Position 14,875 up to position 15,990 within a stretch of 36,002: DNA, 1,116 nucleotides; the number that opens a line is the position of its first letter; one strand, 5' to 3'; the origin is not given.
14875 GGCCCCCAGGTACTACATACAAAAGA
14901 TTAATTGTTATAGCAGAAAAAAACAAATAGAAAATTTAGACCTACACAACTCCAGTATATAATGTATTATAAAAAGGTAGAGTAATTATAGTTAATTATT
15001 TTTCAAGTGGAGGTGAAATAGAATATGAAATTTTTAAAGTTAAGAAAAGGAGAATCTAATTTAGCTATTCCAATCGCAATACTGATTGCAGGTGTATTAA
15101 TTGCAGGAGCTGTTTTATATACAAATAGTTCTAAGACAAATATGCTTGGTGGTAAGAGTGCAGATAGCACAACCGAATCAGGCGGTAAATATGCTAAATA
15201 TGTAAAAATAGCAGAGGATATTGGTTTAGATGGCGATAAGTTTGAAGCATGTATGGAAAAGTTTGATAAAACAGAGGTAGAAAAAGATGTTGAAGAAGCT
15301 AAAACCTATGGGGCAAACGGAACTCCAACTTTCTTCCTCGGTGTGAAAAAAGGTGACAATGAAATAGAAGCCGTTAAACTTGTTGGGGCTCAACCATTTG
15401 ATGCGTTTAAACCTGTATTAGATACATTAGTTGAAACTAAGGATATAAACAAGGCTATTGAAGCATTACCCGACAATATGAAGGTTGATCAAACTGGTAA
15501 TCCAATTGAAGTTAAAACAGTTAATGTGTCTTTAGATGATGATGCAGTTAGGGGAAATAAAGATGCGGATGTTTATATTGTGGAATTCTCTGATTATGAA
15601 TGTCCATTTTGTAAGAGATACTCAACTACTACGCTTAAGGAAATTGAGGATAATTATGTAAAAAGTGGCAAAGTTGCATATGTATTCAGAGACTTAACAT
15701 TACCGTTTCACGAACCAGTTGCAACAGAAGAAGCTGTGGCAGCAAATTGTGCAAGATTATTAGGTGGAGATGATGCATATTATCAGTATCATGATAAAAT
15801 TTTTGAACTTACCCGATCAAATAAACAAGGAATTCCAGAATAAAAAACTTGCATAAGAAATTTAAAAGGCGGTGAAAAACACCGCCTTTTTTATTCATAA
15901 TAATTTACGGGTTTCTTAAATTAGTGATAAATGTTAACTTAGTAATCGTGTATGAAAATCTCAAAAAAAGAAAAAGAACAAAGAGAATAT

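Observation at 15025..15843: DsbA-family protein whose two halves appear in swapped order (natural circular permutation?)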

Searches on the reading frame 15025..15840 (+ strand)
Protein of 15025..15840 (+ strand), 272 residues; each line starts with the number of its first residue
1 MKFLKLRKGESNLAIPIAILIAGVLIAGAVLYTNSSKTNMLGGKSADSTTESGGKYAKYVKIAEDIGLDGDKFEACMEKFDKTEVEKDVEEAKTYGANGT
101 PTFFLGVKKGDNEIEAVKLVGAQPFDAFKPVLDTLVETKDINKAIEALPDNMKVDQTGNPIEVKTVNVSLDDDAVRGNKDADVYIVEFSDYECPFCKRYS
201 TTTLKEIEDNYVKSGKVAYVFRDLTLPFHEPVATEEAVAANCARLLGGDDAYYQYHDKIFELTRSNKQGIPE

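Call 3: search_protein_families(library=pfam, proteins=[window:15025-15840:+], max_evalue=10)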
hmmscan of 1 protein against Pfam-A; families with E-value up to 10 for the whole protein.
window:15025-15840:+ (272 aa): 4 families
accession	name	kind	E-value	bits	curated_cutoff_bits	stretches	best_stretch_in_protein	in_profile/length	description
PF13462.12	Thioredoxin_4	-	4.1e-23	82.8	23.2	2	172-260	4-87/165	Thioredoxin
PF01323.26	DSBA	-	1.1e-12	48.5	25.6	2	59-130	125-188/191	DSBA-like thioredoxin domain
PF13098.12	Thioredoxin_2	-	3e-07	31.2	27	2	78-132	60-104/104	Thioredoxin-like domain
PF00085.26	Thioredoxin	-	0.024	15.1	23.5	1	79-129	52-98/103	Thioredoxin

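Call 4: search_protein_families(library=ncbifam, proteins=[window:15025-15840:+], max_evalue=10)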
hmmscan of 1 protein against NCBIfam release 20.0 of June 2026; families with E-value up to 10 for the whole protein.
window:15025-15840:+ (272 aa): 4 families
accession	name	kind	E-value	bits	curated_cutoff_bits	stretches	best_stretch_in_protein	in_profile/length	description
NF041057.1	Rcas_1661_fam_Se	equivalog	2.9e-25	89.3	190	2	171-261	79-166/247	Rcas_1661 family thioredoxin-like (seleno)lipoprotein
NF008657.0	PRK11657.1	equivalog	0.00033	20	124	1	176-217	112-148/251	thiol:disulfide interchange protein DsbG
NF047695.1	ThlDiSintDsbAHaem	equivalog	0.011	15.1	290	2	64-108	131-176/206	thiol:disulfide interchange protein DsbA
NF052402.1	ThlOxiredEpsilon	equivalog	0.012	15.2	370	1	184-222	130-163/236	bifunctional thiol oxidoreductase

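Call 5: search_solved_structures(query=window:15025-15840:+, max_evalue=1, show_alignments=3)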
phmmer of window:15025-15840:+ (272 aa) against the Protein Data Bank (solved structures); distinct sequences matched with E-value up to 1: 32.
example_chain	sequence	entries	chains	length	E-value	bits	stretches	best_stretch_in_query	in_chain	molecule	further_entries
4pwp_A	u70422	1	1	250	2.1e-10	43.9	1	172-265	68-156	DsbA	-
4pwo_A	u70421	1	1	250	3.6e-10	43.1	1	172-265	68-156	DsbA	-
7unn_A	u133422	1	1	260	4e-10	43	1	172-265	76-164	Thioredoxin domain-containing protein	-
3eu3_A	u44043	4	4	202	4.7e-10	42.7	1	168-265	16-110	BdbD | Disulfide bond formation protein D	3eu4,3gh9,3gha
4n30_A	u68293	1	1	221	5.3e-10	42.5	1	175-271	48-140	Protein disulfide isomerase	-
7uno_A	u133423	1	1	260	9.9e-09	38.4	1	172-265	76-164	Thioredoxin domain-containing protein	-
3f4r_A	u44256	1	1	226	3.4e-08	36.6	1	147-242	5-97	Putative uncharacterized protein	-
3gyk_A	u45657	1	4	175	5.9e-08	35.8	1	174-222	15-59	27kDa outer membrane protein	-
3f4s_A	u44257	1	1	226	1.5e-07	34.5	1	147-242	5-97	Putative uncharacterized protein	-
3f4t_A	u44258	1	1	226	3e-07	33.5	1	147-229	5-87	Putative uncharacterized protein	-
4xvw_A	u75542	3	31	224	6.4e-06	29.2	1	122-224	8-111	DsbA-like protein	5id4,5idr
3bd2_A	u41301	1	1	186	1.6e-05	27.9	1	175-234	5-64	Disulfide bond protein A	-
3bci_A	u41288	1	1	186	1.7e-05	27.8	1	175-234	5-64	Disulfide bond protein A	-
3bck_A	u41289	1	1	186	3.1e-05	26.9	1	175-234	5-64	Disulfide bond protein A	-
6mhh_A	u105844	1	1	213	8.2e-05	25.5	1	176-223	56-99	Metal resistance protein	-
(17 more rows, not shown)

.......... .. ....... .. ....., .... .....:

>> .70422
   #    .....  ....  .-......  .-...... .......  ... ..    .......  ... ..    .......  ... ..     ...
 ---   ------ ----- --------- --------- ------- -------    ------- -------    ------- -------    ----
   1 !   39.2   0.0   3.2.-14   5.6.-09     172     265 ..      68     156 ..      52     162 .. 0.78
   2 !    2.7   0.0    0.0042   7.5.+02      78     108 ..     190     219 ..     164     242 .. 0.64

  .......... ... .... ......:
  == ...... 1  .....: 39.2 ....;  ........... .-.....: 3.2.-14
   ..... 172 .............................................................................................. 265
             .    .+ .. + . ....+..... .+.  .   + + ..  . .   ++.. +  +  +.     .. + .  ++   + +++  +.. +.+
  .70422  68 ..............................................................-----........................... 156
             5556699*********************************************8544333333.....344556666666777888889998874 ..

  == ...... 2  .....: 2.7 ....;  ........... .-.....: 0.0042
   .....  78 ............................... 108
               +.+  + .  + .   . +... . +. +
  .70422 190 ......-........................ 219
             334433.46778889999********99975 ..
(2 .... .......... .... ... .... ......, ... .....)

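Call 6: find_homologous_proteins(query=window:15025-15840:+, max_evalue=0.001)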
Query window:15025-15840:+ (272 aa): 2557 proteins with E <= 0.001 among 4138 candidates; the best 120 are listed.
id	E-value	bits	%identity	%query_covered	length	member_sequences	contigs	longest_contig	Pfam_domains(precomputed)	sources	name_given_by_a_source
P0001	6.2e-176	601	100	100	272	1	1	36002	PF13098.14,PF01323.27,PF13462.13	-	-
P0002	1.3e-127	443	69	100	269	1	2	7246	PF13098.14,PF01323.27,PF13462.13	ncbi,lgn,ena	-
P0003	7.8e-84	299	53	94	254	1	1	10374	PF01323.27,PF13462.13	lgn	-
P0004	1.4e-82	295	51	97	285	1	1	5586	PF13098.14,PF01323.27,PF13462.13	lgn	-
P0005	7.2e-78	280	48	96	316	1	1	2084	PF01323.27,PF13462.13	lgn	-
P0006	1.6e-73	266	50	97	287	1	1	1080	PF01323.27,PF13462.13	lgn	-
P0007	6.6e-73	264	47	96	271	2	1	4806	PF13098.14,PF01323.27,PF13462.13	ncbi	-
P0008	7.8e-72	260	50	96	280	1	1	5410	PF13098.14,PF01323.27,PF13462.13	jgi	jgi:protein-disulfide isomerase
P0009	7.8e-71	257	48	96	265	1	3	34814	PF01323.27,PF13462.13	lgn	-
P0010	1.2e-70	256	49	97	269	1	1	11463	PF13098.14,PF01323.27,PF13462.13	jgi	jgi:protein-disulfide isomerase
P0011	1.1e-69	253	46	97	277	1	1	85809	PF13098.14,PF01323.27,PF13462.13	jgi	jgi:protein-disulfide isomerase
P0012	1.3e-69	253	47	96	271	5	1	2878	PF01323.27,PF13462.13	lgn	-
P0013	3.6e-69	251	48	96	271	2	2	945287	PF01323.27,PF13462.13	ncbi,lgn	-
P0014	7.6e-69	250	47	95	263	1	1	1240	PF01323.27,PF13462.13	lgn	-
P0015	7.5e-68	247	46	94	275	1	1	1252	PF13098.14,PF01323.27,PF13462.13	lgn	-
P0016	2.0e-67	246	47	96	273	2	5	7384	PF13098.14,PF01323.27,PF13462.13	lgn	-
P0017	6.1e-67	244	44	97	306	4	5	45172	PF13098.14,PF01323.27,PF13462.13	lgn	-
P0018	9.9e-67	243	48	96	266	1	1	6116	PF13098.14,PF01323.27,PF13462.13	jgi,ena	-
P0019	5.3e-65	238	48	95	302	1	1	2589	PF13098.14,PF01323.27,PF13462.13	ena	-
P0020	3.7e-64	235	43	75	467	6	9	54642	PF13098.14,PF01323.27,PF13462.13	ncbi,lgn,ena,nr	ncbi:thioredoxin domain-containing protein [archaeon]|nr:thioredoxin domain-containing protein [arch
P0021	8.8e-64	234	44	96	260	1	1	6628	PF01323.27,PF13462.13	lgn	-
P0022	4.7e-61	225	41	97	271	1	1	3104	PF01323.27,PF13462.13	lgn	-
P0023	4.6e-60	221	42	97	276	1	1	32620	PF13098.14,PF01323.27,PF13462.13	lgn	-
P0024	3.1e-56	209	47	93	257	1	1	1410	PF13098.14,PF01323.27,PF13462.13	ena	-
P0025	4.4e-55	205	57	40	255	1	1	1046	PF13098.14,PF01323.27,PF13462.13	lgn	-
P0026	6.4e-54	201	43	95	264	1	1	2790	PF01323.27,PF13462.13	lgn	-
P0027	8.8e-54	201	38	72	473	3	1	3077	PF13098.14,PF01323.27,PF13462.13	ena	-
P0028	5.1e-53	198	51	48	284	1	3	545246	PF13098.14,PF01323.27,PF13462.13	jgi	jgi:protein-disulfide isomerase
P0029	5.2e-53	198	56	39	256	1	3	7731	PF01323.27,PF13462.13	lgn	-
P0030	6.6e-53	198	36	72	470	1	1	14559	PF13098.14,PF01323.27,PF13462.13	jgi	jgi:protein-disulfide isomerase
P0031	1.9e-52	197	54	41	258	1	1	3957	PF13098.14,PF01323.27,PF13462.13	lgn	-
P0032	3.3e-52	196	59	39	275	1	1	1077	PF13098.14,PF01323.27,PF13462.13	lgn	-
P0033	8.4e-52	194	56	41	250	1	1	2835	PF13098.14,PF01323.27,PF13462.13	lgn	-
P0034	9.2e-52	194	58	39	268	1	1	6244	PF13098.14,PF01323.27,PF13462.13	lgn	-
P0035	1.1e-51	194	60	39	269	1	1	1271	PF13098.14,PF01323.27,PF13462.13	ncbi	-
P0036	1.3e-51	194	56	39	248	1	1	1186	PF13098.14,PF01323.27,PF13462.13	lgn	-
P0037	1.3e-51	194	58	39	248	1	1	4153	PF01323.27,PF13462.13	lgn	-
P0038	1.4e-51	194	53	45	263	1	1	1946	PF13098.14,PF01323.27,PF13462.13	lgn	-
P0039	1.8e-51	193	60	38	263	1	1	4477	PF13098.14,PF01323.27,PF13462.13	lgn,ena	-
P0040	2.2e-51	193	57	39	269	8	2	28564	PF13098.14,PF01323.27,PF13462.13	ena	-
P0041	3.1e-51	192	57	42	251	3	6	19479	PF13098.14,PF01323.27,PF13462.13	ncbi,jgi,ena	-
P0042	3.4e-51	192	61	39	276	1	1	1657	PF13098.14,PF01323.27,PF13462.13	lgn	-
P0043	4.1e-51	192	58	41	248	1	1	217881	PF01323.27,PF13462.13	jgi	jgi:protein-disulfide isomerase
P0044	4.8e-51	192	57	41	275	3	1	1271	PF13098.14,PF01323.27,PF13462.13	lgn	-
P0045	4.9e-51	192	54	42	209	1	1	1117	PF13098.14,PF01323.27,PF13462.13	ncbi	-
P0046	6.6e-51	191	58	39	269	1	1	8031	PF13098.14,PF01323.27,PF13462.13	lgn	-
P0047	6.8e-51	191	59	39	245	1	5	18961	PF01323.27,PF13462.13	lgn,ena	-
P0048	7.4e-51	191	49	44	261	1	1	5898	PF13098.14,PF01323.27,PF13462.13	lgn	-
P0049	7.7e-51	191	51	42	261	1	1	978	PF01323.27,PF13462.13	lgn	-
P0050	8.9e-51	191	59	38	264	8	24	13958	PF01323.27,PF13462.13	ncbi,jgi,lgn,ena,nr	ncbi:MAG: disulfide bond formation protein DsbA [Candidatus Pacebacteria bacterium CG10_big_fil_rev_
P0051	9.3e-51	191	37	74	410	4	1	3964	PF13192.13,PF13743.13,PF13098.14,PF01323.27,PF13462.13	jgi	-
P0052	9.9e-51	191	56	43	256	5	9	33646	PF13098.14,PF01323.27,PF13462.13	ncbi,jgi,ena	-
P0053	1.5e-50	190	58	38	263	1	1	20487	PF13098.14,PF01323.27,PF13462.13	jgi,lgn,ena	-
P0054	1.6e-50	190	55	46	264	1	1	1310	PF13098.14,PF01323.27,PF13462.13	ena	-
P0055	1.8e-50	190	61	38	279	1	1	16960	PF13098.14,PF01323.27,PF13462.13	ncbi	-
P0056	1.9e-50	190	57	39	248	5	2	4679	PF01323.27,PF13462.13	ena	-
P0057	2.0e-50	190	55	41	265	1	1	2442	PF13098.14,PF01323.27,PF13462.13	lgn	-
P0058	2.1e-50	190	50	47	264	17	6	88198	PF13098.14,PF01323.27,PF13462.13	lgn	-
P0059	3.4e-50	189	54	42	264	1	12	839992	PF13098.14,PF01323.27,PF13462.13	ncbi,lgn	-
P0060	3.6e-50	189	60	39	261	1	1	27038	PF01323.27,PF13462.13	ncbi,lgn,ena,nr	ncbi:MAG: hypothetical protein COY80_05400 [Candidatus Pacebacteria bacterium CG_4_10_14_0_8_um_filt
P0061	4.7e-50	189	51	46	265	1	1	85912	PF13098.14,PF01323.27,PF13462.13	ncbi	-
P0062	6.2e-50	188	56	39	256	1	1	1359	PF13098.14,PF01323.27,PF13462.13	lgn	-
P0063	6.5e-50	188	59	39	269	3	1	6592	PF01323.27,PF13462.13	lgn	-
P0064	6.7e-50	188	53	42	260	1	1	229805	PF13098.14,PF01323.27,PF13462.13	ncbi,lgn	-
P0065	6.9e-50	188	56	39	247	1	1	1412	PF01323.27,PF13462.13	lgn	-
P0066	7.0e-50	188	45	78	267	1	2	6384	PF13098.14,PF01323.27,PF13462.13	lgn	-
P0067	8.2e-50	188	51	40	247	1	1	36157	PF01323.27,PF13462.13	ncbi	-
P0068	1.1e-49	187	58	39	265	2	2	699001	PF13098.14,PF01323.27,PF13462.13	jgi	jgi:protein-disulfide isomerase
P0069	1.2e-49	187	57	41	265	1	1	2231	PF13098.14,PF01323.27,PF13462.13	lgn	-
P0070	1.3e-49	187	58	38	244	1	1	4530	PF01323.27,PF13462.13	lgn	-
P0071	1.3e-49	187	56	39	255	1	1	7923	PF01323.27,PF13462.13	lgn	-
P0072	1.5e-49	187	56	45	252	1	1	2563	PF01323.27,PF13462.13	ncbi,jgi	jgi:protein-disulfide isomerase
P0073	1.5e-49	187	53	42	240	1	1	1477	PF13098.14,PF01323.27,PF13462.13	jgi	jgi:protein-disulfide isomerase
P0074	1.7e-49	187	60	39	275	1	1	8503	PF01323.27,PF13462.13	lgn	-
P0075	2.0e-49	187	56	46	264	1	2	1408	PF13098.14,PF01323.27,PF13462.13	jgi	-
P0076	2.7e-49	186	35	77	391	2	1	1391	PF00462.31,PF13743.13,PF13098.14,PF01323.27,PF13462.13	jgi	jgi:protein-disulfide isomerase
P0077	3.4e-49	186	58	39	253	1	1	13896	PF13098.14,PF01323.27,PF13462.13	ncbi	-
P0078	3.5e-49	186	62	38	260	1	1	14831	PF01323.27,PF13462.13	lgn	-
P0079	4.5e-49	185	54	39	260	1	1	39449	PF13098.14,PF01323.27,PF13462.13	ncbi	ncbi:MAG: DsbA family protein [Candidatus Woesebacteria bacterium]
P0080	4.9e-49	185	58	39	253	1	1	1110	PF13098.14,PF01323.27,PF13462.13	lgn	-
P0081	5.0e-49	185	52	45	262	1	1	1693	PF13098.14,PF01323.27,PF13462.13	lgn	-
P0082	5.0e-49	185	53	44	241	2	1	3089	PF13098.14,PF01323.27,PF13462.13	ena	-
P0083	5.5e-49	185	56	39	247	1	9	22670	PF01323.27,PF13462.13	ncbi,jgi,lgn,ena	-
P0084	5.5e-49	185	64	39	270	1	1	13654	PF01323.27,PF13462.13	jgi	jgi:protein-disulfide isomerase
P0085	5.9e-49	185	48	47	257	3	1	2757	PF13098.14,PF01323.27,PF13462.13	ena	-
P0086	6.6e-49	185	59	39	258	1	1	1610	PF13098.14,PF01323.27,PF13462.13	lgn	-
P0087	7.1e-49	185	56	43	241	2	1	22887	PF13098.14,PF01323.27,PF13462.13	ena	-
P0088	7.4e-49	185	38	73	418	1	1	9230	PF13098.14,PF01323.27,PF13462.13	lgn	-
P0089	1.0e-48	184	61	38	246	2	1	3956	PF01323.27,PF13462.13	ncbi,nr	ncbi:MAG: thioredoxin domain-containing protein [bacterium]|nr:thioredoxin domain-containing protein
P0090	1.0e-48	184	55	38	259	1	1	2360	PF01323.27,PF13462.13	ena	-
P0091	1.3e-48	184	48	51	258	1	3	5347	PF13098.14,PF01323.27,PF13462.13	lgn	-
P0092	1.5e-48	184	60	38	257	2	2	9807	PF01323.27,PF13462.13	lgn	-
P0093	1.6e-48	184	50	47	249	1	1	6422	PF13098.14,PF01323.27,PF13462.13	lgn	-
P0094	1.7e-48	184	62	38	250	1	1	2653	PF01323.27,PF13462.13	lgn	-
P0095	1.8e-48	183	60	38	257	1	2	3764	PF01323.27,PF13462.13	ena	-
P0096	2.4e-48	183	59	38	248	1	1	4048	PF01323.27,PF13462.13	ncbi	-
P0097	2.6e-48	183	34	76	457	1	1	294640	PF13743.13,PF13098.14,PF01323.27,PF13462.13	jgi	jgi:protein-disulfide isomerase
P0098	2.7e-48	183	61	38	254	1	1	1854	PF01323.27,PF13462.13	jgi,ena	-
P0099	2.8e-48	183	59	40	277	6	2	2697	PF01323.27,PF13462.13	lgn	-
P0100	3.4e-48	183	63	38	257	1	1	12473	PF01323.27,PF13462.13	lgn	-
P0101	3.4e-48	183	61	39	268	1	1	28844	PF01323.27,PF13462.13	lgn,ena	-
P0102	3.5e-48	182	60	39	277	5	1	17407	PF01323.27,PF13462.13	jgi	jgi:protein-disulfide isomerase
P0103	3.7e-48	182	50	45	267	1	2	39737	PF01323.27,PF13462.13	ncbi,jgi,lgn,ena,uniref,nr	ncbi:disulfide bond formation protein DsbA [candidate division WWE3 bacterium CG10_big_fil_rev_8_21_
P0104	3.8e-48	182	58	39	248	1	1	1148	PF01323.27,PF13462.13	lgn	-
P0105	3.9e-48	182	54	42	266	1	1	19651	PF13098.14,PF01323.27,PF13462.13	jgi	-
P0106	4.0e-48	182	54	42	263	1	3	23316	PF01323.27,PF13462.13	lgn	-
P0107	4.0e-48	182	58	38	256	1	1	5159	PF01323.27,PF13462.13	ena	-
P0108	4.1e-48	182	50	48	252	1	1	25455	PF13098.14,PF01323.27,PF13462.13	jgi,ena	-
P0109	4.1e-48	182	37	72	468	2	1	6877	PF13098.14,PF01323.27,PF13462.13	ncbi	ncbi:MAG TPA: thioredoxin domain-containing protein [Anaerolineae bacterium]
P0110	4.2e-48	182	53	43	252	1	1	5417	PF01323.27,PF13462.13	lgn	-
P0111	4.4e-48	182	57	39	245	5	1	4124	PF01323.27,PF13462.13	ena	-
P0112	4.7e-48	182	53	41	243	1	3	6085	PF01323.27,PF13462.13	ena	-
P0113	4.7e-48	182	56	40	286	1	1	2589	PF13098.14,PF01323.27,PF13462.13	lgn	-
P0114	5.2e-48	182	62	39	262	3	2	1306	PF01323.27,PF13462.13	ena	-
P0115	5.3e-48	182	59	38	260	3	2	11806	PF01323.27,PF13462.13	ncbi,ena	-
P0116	5.4e-48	182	58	41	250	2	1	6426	PF13098.14,PF01323.27,PF13462.13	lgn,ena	-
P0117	6.5e-48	182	58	38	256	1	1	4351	PF01323.27,PF13462.13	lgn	-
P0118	6.8e-48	182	56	41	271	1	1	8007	PF01323.27,PF13462.13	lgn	-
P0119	7.6e-48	181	57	38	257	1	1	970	PF01323.27,PF13462.13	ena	-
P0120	8.0e-48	181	51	42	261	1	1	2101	PF13098.14,PF01323.27,PF13462.13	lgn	-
